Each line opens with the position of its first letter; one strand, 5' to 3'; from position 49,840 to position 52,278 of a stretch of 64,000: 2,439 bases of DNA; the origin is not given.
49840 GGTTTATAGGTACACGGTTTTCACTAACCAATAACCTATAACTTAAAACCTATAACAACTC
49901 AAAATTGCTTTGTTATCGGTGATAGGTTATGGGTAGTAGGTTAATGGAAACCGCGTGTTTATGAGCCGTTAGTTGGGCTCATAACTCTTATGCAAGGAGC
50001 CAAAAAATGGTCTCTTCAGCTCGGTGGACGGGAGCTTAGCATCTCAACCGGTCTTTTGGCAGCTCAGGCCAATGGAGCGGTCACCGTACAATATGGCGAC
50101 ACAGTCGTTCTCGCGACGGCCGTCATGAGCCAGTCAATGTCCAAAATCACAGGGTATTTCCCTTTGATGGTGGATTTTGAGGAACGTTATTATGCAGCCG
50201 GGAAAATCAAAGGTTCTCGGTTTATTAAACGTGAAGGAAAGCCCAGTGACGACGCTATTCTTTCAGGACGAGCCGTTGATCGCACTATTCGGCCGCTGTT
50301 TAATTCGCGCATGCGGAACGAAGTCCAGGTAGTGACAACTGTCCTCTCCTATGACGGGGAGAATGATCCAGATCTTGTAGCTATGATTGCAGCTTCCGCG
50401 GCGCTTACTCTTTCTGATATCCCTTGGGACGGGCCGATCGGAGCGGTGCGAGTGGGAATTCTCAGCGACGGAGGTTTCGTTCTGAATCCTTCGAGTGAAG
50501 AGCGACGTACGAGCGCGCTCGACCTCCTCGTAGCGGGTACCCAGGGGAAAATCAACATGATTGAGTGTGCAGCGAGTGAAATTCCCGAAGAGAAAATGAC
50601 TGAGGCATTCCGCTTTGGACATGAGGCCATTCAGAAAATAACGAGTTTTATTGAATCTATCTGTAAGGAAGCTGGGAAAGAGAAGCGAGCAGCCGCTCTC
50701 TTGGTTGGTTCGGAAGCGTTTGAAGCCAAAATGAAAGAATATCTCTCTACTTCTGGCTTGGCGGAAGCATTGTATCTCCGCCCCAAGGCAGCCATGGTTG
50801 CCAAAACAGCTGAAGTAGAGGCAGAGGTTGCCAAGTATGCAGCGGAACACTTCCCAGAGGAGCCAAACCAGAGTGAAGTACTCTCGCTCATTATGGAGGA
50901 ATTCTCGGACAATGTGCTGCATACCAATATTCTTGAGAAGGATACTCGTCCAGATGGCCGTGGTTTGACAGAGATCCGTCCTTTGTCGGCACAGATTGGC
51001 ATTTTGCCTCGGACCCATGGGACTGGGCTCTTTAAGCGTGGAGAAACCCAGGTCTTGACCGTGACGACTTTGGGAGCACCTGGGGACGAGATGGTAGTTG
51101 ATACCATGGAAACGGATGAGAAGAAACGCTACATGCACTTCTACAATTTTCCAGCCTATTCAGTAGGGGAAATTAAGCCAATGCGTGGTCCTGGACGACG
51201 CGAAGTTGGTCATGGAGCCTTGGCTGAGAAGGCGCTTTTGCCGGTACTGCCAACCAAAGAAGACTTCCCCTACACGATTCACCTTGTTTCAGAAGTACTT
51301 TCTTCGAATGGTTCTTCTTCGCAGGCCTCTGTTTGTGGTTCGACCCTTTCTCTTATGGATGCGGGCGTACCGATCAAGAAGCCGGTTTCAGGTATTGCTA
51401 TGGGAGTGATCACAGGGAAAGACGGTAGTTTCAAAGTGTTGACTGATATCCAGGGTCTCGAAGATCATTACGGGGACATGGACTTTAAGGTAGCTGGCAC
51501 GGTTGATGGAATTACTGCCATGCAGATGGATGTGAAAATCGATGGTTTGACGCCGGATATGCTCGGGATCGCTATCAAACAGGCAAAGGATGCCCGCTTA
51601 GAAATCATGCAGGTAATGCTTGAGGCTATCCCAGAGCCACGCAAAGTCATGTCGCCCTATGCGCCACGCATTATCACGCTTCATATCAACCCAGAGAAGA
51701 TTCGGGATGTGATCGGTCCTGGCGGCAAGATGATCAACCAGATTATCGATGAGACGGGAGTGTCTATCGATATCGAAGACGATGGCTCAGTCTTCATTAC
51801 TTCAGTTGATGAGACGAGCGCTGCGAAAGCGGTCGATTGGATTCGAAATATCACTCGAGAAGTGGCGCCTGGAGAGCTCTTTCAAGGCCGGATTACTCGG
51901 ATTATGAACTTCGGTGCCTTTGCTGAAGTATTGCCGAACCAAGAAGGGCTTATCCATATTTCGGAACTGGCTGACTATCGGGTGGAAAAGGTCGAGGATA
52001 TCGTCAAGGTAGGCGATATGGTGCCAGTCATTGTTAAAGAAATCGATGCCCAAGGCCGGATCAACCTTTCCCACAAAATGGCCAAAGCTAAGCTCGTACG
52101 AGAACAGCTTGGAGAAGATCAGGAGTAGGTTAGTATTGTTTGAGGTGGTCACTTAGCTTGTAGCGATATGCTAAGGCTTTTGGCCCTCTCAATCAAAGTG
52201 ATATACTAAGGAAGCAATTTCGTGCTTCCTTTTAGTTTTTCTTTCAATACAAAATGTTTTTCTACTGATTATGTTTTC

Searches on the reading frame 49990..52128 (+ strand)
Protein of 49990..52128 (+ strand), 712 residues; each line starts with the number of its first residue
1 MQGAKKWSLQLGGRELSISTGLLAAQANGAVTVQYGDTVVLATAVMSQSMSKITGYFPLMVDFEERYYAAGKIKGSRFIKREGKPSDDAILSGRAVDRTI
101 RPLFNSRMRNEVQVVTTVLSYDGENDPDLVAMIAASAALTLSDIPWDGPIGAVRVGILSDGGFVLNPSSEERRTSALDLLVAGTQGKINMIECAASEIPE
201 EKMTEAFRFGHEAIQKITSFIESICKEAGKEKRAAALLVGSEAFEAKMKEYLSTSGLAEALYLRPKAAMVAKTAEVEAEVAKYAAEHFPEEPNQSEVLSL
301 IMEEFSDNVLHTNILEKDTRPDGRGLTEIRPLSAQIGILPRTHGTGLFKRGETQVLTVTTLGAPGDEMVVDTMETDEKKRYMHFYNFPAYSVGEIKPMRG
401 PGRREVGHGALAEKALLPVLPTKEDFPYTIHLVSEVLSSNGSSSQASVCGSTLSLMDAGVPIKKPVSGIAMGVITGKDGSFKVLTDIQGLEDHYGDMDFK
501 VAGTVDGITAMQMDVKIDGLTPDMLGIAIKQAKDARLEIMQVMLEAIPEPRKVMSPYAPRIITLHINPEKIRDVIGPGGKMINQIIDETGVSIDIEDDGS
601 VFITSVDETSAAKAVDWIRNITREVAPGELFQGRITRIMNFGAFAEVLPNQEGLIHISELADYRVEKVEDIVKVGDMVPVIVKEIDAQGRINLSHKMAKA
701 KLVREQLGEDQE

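Call 10: search_protein_families(library=pfam, proteins=[window:49990-52128:+])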
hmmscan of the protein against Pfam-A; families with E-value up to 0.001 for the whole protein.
window:49990-52128:+ (712 aa): 6 families
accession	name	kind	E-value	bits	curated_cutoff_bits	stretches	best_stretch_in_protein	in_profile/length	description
PF01138.27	RNase_PH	-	2.4e-54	183.7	25.5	2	13-145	2-130/130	3' exoribonuclease family, domain 1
PF03725.20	RNase_PH_C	-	2.6e-19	69.4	20.8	2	148-213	1-67/67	3' exoribonuclease family, domain 2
PF00575.29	S1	-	1.7e-17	64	22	1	625-696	2-74/74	S1 RNA binding domain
PF00013.35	KH_1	-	1.5e-11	44.3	21.5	1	562-619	2-65/66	KH domain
PF03726.19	PNPase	-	3.5e-05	24.6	24.6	1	253-324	10-80/81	Polyribonucleotide nucleotidyltransferase, RNA binding domain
PF22675.2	KH-I_KHDC4-BBP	-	0.00032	20.9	30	1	572-606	9-43/76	KHDC4/BBP-like, KH-domain type I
